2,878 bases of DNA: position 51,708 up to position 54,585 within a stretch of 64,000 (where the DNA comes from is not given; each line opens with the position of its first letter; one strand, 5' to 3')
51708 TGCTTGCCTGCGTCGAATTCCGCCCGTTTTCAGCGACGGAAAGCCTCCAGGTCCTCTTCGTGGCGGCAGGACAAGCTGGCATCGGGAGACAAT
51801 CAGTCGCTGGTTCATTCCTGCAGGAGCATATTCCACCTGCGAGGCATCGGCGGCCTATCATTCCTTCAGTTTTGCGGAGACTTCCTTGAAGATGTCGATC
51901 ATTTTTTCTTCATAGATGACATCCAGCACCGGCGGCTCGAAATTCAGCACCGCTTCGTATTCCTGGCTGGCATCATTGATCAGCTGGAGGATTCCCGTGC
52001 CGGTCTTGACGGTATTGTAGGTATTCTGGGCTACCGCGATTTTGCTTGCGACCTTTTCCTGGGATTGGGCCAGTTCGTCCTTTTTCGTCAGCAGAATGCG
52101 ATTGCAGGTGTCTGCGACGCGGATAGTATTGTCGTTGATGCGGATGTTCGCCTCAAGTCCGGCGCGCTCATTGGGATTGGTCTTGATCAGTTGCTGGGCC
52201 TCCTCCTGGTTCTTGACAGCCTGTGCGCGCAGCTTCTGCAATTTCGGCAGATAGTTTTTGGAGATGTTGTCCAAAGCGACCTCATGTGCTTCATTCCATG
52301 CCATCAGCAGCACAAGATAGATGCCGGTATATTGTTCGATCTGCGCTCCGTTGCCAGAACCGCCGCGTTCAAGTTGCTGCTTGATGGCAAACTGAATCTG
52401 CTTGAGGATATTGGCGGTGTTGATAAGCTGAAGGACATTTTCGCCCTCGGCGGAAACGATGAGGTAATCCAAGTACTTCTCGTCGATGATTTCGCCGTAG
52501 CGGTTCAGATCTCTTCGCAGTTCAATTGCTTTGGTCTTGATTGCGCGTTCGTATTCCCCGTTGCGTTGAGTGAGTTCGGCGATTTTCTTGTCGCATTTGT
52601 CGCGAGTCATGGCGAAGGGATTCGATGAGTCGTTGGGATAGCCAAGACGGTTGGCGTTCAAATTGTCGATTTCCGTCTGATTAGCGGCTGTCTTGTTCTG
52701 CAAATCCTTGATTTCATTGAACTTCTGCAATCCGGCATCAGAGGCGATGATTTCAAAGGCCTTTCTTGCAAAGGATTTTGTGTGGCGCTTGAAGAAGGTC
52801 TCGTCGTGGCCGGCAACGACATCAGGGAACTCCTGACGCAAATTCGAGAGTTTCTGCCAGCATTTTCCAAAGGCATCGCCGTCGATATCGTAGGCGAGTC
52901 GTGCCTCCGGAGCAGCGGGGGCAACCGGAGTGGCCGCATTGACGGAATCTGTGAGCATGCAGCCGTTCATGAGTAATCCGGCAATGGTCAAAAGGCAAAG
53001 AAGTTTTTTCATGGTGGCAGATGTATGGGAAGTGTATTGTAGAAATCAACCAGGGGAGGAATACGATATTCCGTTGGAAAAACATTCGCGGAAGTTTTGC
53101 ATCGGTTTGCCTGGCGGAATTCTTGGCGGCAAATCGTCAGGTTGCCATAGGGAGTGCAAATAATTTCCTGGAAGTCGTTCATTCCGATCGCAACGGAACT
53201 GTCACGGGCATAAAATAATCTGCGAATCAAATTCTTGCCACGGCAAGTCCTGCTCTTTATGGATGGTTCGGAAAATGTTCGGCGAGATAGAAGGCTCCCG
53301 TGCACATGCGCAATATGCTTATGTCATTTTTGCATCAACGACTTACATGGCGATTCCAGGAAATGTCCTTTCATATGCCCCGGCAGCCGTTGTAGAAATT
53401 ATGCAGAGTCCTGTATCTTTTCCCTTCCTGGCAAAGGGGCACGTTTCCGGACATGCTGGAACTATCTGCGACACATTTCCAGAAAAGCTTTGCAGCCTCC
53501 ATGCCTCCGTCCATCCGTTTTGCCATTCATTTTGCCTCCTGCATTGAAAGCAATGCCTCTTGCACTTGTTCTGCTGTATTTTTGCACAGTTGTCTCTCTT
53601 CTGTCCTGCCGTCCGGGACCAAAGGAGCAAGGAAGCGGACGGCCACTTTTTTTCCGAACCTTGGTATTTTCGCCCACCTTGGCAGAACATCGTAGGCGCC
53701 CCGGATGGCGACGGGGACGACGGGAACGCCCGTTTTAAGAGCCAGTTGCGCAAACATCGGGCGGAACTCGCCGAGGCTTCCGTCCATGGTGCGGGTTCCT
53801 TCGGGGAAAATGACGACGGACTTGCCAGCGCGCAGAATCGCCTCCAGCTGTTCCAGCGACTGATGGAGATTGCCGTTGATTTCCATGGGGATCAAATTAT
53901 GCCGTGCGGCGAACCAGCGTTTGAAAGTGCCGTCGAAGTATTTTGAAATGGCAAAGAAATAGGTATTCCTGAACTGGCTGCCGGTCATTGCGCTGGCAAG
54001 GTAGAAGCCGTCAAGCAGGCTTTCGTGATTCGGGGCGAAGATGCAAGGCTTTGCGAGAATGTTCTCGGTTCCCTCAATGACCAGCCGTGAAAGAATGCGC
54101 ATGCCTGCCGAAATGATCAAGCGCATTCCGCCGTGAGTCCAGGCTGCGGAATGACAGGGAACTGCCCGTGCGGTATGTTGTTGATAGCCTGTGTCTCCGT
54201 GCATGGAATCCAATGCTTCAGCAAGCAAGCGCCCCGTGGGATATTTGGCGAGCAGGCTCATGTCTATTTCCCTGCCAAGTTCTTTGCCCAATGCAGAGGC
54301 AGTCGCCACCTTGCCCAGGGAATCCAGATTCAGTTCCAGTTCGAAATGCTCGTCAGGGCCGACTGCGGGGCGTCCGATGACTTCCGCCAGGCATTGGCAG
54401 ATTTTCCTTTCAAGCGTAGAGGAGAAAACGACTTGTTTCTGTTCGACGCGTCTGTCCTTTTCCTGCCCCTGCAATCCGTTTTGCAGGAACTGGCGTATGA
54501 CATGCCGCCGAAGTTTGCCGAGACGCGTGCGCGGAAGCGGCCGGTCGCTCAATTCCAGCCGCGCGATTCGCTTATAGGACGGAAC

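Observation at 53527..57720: Sigma-54 activator divergent from a candidate sigma-54 promoter driving an adenylation-carrier-PlsC acyltransferase fusion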

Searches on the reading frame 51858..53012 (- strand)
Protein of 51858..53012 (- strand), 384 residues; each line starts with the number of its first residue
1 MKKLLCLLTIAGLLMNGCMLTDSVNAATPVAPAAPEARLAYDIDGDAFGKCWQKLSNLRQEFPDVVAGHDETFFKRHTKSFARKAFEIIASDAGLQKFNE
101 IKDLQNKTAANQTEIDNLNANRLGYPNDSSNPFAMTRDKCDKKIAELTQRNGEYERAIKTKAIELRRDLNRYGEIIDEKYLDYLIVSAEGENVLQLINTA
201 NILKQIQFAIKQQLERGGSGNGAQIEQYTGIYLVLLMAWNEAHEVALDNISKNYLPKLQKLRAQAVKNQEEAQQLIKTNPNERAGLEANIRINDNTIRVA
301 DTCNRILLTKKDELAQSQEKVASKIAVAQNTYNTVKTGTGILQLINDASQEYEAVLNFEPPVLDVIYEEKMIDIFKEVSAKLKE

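Call 3: search_protein_families(library=pfam, proteins=[window:51858-53012:-], max_evalue=0.01)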
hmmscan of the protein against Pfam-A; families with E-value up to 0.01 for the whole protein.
window:51858-53012:- (384 aa): 0 families

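Call 4: search_protein_families(library=ncbifam, proteins=[window:51858-53012:-], max_evalue=0.01)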
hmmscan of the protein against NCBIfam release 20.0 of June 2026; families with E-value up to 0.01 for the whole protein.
window:51858-53012:- (384 aa): 1 family
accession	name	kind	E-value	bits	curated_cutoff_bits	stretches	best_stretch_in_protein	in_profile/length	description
NF001985.0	PRK00777.1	subfamily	0.0053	16.8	104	0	131-200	41-111/157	pantetheine-phosphate adenylyltransferase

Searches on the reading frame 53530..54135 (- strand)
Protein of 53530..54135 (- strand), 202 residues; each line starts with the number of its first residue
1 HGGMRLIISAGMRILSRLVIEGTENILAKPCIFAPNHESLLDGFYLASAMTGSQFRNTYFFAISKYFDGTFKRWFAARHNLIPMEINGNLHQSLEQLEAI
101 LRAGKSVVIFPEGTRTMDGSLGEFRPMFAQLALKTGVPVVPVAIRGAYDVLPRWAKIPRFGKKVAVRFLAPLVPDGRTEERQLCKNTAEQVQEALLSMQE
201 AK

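Call 73: search_protein_families(library=ncbifam, proteins=[window:53530-54135:-], max_evalue=0.001)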
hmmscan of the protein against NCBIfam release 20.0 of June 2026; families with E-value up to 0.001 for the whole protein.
window:53530-54135:- (202 aa): 4 families
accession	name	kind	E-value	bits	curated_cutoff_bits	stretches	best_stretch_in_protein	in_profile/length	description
NF006386.0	PRK08633.1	equivalog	1e-20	73.2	1221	1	4-149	415-556/1147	acyl-[ACP]--phospholipid O-acyltransferase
TIGR00530.1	AGP_acyltrn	subfamily_domain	2.2e-17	63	102.95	1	21-144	7-129/130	1-acylglycerol-3-phosphate O-acyltransferase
NF005959.0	PRK08043.1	equivalog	3.4e-12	45.4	886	1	10-147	8-140/719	bifunctional acyl-ACP--phospholipid O-acyltransferase/long-chain-fatty-acid--ACP ligase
NF005291.0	PRK06814.1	equivalog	3.5e-12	45.1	1349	1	4-148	427-567/1140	acyl-[ACP]--phospholipid O-acyltransferase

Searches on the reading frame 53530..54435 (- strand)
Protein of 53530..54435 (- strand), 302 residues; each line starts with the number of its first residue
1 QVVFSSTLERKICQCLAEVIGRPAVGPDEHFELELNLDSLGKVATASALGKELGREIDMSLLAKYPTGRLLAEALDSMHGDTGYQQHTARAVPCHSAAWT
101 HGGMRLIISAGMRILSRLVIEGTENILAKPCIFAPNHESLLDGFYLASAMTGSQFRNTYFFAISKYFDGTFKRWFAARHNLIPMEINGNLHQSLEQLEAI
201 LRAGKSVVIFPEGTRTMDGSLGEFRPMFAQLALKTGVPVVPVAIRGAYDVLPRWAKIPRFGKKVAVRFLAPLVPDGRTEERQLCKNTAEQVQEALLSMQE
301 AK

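Call 34: search_protein_representatives(protein=window:53530-54435:-)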
Query: 302 residues. Proteins with E-value up to 0.001 (for the whole library): 18326; up to 1e-10: 3629; up to 1e-30: 92. The best 150 are listed.
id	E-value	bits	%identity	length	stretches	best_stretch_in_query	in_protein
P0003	1.5e-96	339.8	61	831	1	5-276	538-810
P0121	3.6e-86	305.7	52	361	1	8-291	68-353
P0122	4.1e-51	190.6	39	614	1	14-293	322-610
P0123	4.6e-50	187.2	39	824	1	9-283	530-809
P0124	7.4e-50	186.5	38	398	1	10-288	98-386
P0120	2.7e-49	184.7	37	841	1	12-294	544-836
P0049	1.3e-48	182.4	42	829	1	25-276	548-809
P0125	6.0e-48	180.3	37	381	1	21-299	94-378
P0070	2.2e-47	178.4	40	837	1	24-289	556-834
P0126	3.0e-47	178.0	38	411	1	23-292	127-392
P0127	2.6e-46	174.9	41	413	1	24-277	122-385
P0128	3.2e-46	174.6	37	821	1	15-281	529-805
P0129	2.8e-44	168.2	36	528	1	19-284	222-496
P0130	3.2e-44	168.0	37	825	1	12-278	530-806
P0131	6.5e-43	163.7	38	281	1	25-276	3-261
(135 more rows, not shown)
